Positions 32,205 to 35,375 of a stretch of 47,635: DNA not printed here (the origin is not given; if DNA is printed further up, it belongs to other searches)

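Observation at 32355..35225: Methyltransferase - long coiled coil - GT-like protein: candidate chain terminator / molecular ruler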

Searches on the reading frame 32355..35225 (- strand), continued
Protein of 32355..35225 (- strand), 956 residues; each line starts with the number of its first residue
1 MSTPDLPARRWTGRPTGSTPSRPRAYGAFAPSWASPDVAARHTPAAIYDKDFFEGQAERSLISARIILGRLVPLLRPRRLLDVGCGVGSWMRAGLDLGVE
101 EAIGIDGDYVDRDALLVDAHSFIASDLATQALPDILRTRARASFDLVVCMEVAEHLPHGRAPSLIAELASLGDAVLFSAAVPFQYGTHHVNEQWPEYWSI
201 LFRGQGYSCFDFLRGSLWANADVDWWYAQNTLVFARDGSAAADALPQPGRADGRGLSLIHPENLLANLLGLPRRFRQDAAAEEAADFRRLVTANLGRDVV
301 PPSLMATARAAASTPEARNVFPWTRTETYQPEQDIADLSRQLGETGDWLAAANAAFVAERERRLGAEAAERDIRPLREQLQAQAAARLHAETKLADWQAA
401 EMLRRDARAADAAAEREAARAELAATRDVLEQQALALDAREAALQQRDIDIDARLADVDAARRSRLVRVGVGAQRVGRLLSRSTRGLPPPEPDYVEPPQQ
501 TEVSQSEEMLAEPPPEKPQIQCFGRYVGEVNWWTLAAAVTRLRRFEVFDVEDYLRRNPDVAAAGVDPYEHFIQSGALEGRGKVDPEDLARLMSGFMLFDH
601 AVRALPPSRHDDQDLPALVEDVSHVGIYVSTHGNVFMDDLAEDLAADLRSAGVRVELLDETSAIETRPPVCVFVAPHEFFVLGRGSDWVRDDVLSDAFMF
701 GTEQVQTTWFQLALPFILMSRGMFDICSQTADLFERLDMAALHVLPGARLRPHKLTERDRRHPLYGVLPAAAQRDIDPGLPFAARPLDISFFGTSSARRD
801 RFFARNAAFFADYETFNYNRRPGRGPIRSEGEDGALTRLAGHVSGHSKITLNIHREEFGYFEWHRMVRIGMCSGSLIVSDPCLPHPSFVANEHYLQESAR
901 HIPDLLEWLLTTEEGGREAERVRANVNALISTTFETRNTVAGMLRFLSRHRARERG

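Call 47: fold_search(model_id=the predicted structure, library=pdb)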
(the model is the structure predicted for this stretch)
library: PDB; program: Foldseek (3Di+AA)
matches with E <= 10: 1590; with E <= 0.001: 33
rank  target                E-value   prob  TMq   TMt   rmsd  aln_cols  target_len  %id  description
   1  5d00_B                6.2e-06  1.00  0.23  0.50   8.0       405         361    9  Crystal structure of BshA from B. subtilis complexed with N-acetylglucosaminyl-malate and UMP (released 2016-09-07)
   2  5d00_A                1.2e-05  1.00  0.24  0.52   8.0       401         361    9  Crystal structure of BshA from B. subtilis complexed with N-acetylglucosaminyl-malate and UMP (released 2016-09-07)
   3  7qsg_B                3.7e-05  1.00  0.23  0.59   7.5       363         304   12  Methylmannose polysaccharide mannosyltransferase from M. hassiacum (released 2023-01-25)
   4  2jjm_A                4.9e-05  1.00  0.23  0.52   7.4       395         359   10  Crystal Structure of a family GT4 glycosyltransferase from Bacillus anthracis ORF BA1558. (released 2008-08-05)
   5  6n1x                  4.9e-05  1.00  0.23  0.49   8.9       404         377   10  BshA from Staphylococcus aureus complexed with UDP and N-acetylglucosamine (released 2019-08-21)
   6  3mbo_G                5.7e-05  1.00  0.23  0.51   7.7       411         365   10  Crystal Structure of the Glycosyltransferase BaBshA bound with UDP and L-malate (released 2010-09-29)
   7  6d9t                  6.0e-05  1.00  0.24  0.52   7.5       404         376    9  BshA from Staphylococcus aureus complexed with UDP (released 2019-05-08)
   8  5d01_B                7.7e-05  1.00  0.23  0.51   8.1       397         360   11  Crystal structure of BshA from B. subtilis complexed with N-acetylglucosaminyl-malate (released 2016-09-07)
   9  8fbx_C                1.2e-04  1.00  0.24  0.65   5.9       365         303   10  Selenosugar synthase SenB from Variovorax paradoxus (released 2023-11-22)
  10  9sm1_B                1.4e-04  1.00  0.15  0.40  11.8       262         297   15  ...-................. from Pseudomonas chlororaphis in complex with SAH and FPP (released 2025-12-31)
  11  4a6d                  2.0e-04  1.00  0.17  0.40   5.8       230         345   15  Crystal structure of human N-acetylserotonin methyltransferase (ASMT) in complex with SAM (released 2012-11-07)
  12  8fbx_B                2.3e-04  1.00  0.24  0.64   6.1       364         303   13  Selenosugar synthase SenB from Variovorax paradoxus (released 2023-11-22)
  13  3qkw_B                2.4e-04  1.00  0.21  0.51   7.3       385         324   10  Structure of Streptococcus parasangunini Gtf3 glycosyltransferase (released 2011-06-08)
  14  3bkx_A                2.4e-04  1.00  0.12  0.34  14.8       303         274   16  Crystal structure of cyclopropane-fatty-acyl-phospholipid synthase-like protein (YP_807781.1) from Lactobacillus casei (released 2007-12-18)
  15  6i71_A                2.8e-04  1.00  0.15  0.36   5.8       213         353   16  Structure of Fragaria ananassa O-methyltransferase in complex with S-adenosylhomocysteine (released 2019-11-27)
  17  7qsg_A                3.6e-04  1.00  0.19  0.40  14.4       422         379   12  Methylmannose polysaccharide mannosyltransferase from M. hassiacum (released 2023-01-25)
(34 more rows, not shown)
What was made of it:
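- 34425..35078 (-): Class I SAM-dependent methyltransferase domain (residues 13-230 of the 919-aa product). Foldseek O-methyltransferase hits (call 47).
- On Class I SAM-dependent methyltransferases (Pfam Methyltransf_23): Fold match (call 47).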

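Call 48: find_encoding_contigs(protein=P0086, flank=10000, max_places=1)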
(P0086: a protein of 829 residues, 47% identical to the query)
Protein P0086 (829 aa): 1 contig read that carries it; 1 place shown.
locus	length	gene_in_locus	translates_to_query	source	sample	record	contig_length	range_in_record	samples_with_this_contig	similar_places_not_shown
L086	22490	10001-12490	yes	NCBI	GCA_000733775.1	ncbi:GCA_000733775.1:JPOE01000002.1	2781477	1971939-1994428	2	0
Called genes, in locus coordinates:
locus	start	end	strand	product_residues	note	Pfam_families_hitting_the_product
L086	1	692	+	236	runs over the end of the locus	PF00733:Asn_synthase, PF06508:QueC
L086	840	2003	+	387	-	PF04143:Sulf_transp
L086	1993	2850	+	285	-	PF00899:ThiF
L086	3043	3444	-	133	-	PF20159:YidB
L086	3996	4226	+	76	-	-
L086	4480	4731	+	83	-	-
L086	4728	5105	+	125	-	PF01850:PIN (weak), PF13470:PIN_3 (weak)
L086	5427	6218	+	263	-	PF01061:ABC2_membrane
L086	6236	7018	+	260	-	PF00005:ABC_tran, PF13304:AAA_21 (faint)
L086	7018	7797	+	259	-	PF13641:Glyco_tranf_2_3 (weak)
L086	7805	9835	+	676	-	PF00535:Glycos_transf_2, PF10111:Glyco_tranf_2_2 (faint), PF13641:Glyco_tranf_2_3 (faint), PF00535:Glycos_transf_2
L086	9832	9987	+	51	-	-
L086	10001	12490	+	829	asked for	PF13489:Methyltransf_23 (weak), PF13524:Glyco_trans_1_2 (faint), PF13692:Glyco_trans_1_4, PF00534:Glycos_transf_1 (weak)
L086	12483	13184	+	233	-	-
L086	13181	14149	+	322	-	PF00535:Glycos_transf_2, PF13641:Glyco_tranf_2_3, PF10111:Glyco_tranf_2_2 (weak), PF13632:Glyco_trans_2_3 (weak)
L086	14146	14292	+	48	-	-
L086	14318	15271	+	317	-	PF01609:DDE_Tnp_1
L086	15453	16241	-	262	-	-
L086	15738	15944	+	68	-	-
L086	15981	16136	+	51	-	-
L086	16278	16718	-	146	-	-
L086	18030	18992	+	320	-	PF01073:3Beta_HSD, PF01370:Epimerase, PF04321:RmlD_sub_bind (weak), PF16363:GDP_Man_Dehyd, PF02719:Polysacc_synt_2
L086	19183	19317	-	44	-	PF11455:MazE-like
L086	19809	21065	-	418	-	PF00464:SHMT, PF00155:Aminotran_1_2, PF00266:Aminotran_5 (weak), PF01212:Beta_elim_lyase (faint)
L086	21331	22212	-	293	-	PF01464:SLT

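Call 49: find_encoding_contigs(protein=P0101, flank=10000, max_places=1)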
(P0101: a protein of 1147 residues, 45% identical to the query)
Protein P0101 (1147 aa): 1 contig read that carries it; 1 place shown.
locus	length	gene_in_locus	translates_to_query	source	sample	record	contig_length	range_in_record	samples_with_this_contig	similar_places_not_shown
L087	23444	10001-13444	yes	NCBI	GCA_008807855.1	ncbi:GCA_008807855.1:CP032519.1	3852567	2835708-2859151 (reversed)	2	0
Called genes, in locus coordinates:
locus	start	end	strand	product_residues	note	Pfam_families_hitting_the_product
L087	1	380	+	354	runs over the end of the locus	PF01073:3Beta_HSD, PF01370:Epimerase, PF02719:Polysacc_synt_2, PF04321:RmlD_sub_bind, PF16363:GDP_Man_Dehyd, PF07993:NAD_binding_4 (weak)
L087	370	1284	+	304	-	PF01370:Epimerase, PF04321:RmlD_sub_bind, PF16363:GDP_Man_Dehyd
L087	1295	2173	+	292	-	PF00483:NTP_transferase, PF12804:NTP_transf_3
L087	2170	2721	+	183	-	PF00908:dTDP_sugar_isom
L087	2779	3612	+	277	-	PF00535:Glycos_transf_2 (weak), PF02709:Glyco_transf_7C (faint)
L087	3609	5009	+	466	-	PF21374:WsaF_N, PF22772:WsaF_C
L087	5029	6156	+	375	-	PF00535:Glycos_transf_2, PF13641:Glyco_tranf_2_3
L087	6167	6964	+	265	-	PF13641:Glyco_tranf_2_3, PF00535:Glycos_transf_2 (weak), PF13632:Glyco_trans_2_3 (weak)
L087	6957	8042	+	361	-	PF00953:Glycos_transf_4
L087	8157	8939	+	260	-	PF01061:ABC2_membrane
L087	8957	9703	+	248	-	PF00005:ABC_tran, PF13304:AAA_21 (faint)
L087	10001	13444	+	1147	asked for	PF13489:Methyltransf_23, PF13641:Glyco_tranf_2_3 (faint), PF10111:Glyco_tranf_2_2 (faint), PF00535:Glycos_transf_2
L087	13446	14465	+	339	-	PF00535:Glycos_transf_2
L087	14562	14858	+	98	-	-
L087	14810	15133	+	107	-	-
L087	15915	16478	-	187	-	PF13495:Phage_int_SAM_4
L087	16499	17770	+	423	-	PF00872:Transposase_mut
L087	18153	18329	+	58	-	PF01695:IstB_IS21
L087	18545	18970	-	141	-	PF04138:GtrA_DPMS_TM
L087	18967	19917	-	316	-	PF13641:Glyco_tranf_2_3 (weak), PF00535:Glycos_transf_2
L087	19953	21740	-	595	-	PF24677:DUF7657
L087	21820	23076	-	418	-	PF01943:Polysacc_synt (faint), PF13440:Polysacc_synt_3 (weak)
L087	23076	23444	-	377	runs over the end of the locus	PF13439:Glyco_transf_4, PF13477:Glyco_trans_4_2, PF13579:Glyco_trans_4_4, PF20706:GT4-conflict, PF00534:Glycos_transf_1, PF13692:Glyco_trans_1_4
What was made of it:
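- The closest relatives of the methyltransferase module outside the family lie in classical Wzm/Wzt loci with rml and WecA-like genes (calls 48, 49).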

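Call 50: find_encoding_contigs(protein=P0089, flank=10000, max_places=1)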
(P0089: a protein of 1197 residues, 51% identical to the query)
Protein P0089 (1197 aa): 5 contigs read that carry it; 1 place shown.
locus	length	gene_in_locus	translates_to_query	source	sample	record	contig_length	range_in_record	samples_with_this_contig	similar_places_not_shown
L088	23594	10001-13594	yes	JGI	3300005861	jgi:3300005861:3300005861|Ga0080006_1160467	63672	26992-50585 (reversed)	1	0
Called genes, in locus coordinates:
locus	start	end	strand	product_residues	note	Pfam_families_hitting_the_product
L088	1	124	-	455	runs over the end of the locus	PF00501:AMP-binding, PF14535:AMP-binding_C_2 (weak)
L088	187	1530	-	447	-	PF00202:Aminotran_3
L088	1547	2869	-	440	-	PF01546:Peptidase_M20, PF07687:M20_dimer (faint)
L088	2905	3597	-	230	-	PF06888:Put_Phosphatase, PF12710:HAD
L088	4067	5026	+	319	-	PF00535:Glycos_transf_2, PF13641:Glyco_tranf_2_3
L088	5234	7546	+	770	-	PF13439:Glyco_transf_4, PF13579:Glyco_trans_4_4, PF00534:Glycos_transf_1, PF13692:Glyco_trans_1_4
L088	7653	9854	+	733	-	PF00664:ABC_membrane, PF00005:ABC_tran, PF02463:SMC_N (faint)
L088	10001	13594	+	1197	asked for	PF01728:FtsJ (weak), PF13489:Methyltransf_23 (weak), PF13649:Methyltransf_25 (faint), PF13692:Glyco_trans_1_4 (faint), PF13524:Glyco_trans_1_2 (weak), PF00535:Glycos_transf_2, PF10111:Glyco_tranf_2_2 (faint)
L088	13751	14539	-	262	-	PF07589:PEP_exosort_dom (weak)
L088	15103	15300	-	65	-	-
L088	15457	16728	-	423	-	PF13173:AAA_14, PF13635:DUF4143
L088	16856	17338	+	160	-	-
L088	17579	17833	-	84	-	-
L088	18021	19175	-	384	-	PF07470:Glyco_hydro_88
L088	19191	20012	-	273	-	PF04962:KduI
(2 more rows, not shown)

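Call 58: search_protein_families(library=pfam, proteins=[L003:15727-17841:+, L003:17825-18709:-, L003:18654-19556:-, L003:19783-21525:-, L003:21864-22664:-], max_evalue=0.01)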
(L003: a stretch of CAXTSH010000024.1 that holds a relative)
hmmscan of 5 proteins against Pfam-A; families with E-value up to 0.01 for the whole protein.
L003:15727-17841:+ (704 aa): 4 families
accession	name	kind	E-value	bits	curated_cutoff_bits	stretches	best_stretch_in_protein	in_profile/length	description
PF13641.12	Glyco_tranf_2_3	-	2.2e-15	57.8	27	1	415-664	1-227/230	Glycosyltransferase like family 2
PF00535.33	Glycos_transf_2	-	7e-11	42.8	23.3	1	419-543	2-122/168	Glycosyl transferase family 2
PF13632.12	Glyco_trans_2_3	-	8.8e-06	26.1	27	1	503-669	2-144/198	Glycosyl transferase family group 2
PF13506.12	Glyco_transf_21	-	0.0083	16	21.7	0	492-640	23-158/174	Glycosyl transferase family 21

L003:17825-18709:- (294 aa): 3 families
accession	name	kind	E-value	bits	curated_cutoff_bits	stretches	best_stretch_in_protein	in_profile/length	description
PF00005.33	ABC_tran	-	5.4e-17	63.1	25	1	77-209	1-136/137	ABC transporter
PF13304.12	AAA_21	-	0.0027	18.3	27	1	91-110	3-22/304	AAA domain, putative AbiEii toxin, Type IV TA system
PF13555.12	AAA_29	-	0.0027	17.9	27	1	89-109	24-44/61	P-loop containing region of AAA domain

L003:18654-19556:- (300 aa): 1 family
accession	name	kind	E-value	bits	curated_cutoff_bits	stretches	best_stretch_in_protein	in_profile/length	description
PF01061.29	ABC2_membrane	-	6.5e-08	32.8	26.9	1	59-259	4-208/211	ABC-2 type transporter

L003:19783-21525:- (580 aa): 5 families
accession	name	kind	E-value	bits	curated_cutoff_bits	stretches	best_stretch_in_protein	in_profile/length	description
PF00534.26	Glycos_transf_1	-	1e-26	93.9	26.4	1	401-552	14-166/172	Glycosyl transferases group 1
PF13692.12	Glyco_trans_1_4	-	1.6e-20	74.3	27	1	404-544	3-142/142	Glycosyl transferases group 1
PF20706.3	GT4-conflict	-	2.7e-09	36.9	26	1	311-520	108-321/385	Family 4 Glycosyltransferase in conflict systems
PF13439.12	Glyco_transf_4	-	1.2e-06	29.1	28.5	1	307-377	95-165/170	Glycosyltransferase Family 4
PF13524.12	Glyco_trans_1_2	-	0.00094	19.6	25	1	432-571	12-142/144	Glycosyl transferase-like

L003:21864-22664:- (266 aa): 2 families
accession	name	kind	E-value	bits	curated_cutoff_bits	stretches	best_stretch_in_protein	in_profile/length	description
PF00034.26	Cytochrom_C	-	1.3e-14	55.7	21.3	1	55-136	3-90/90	Cytochrome c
PF13442.11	Cytochrome_CBB3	-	1.9e-08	34.9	27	1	53-132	3-68/68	Cytochrome C oxidase, cbb3-type, subunit III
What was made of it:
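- The Wzt proteins seen in related loci are 248-294 aa, too short to carry the cap-recognising CBM typical of terminator-coupled export (calls 48, 49, 58). The Wzt proteins in related loci lack a cap-binding CBM (calls 48, 49, 58).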
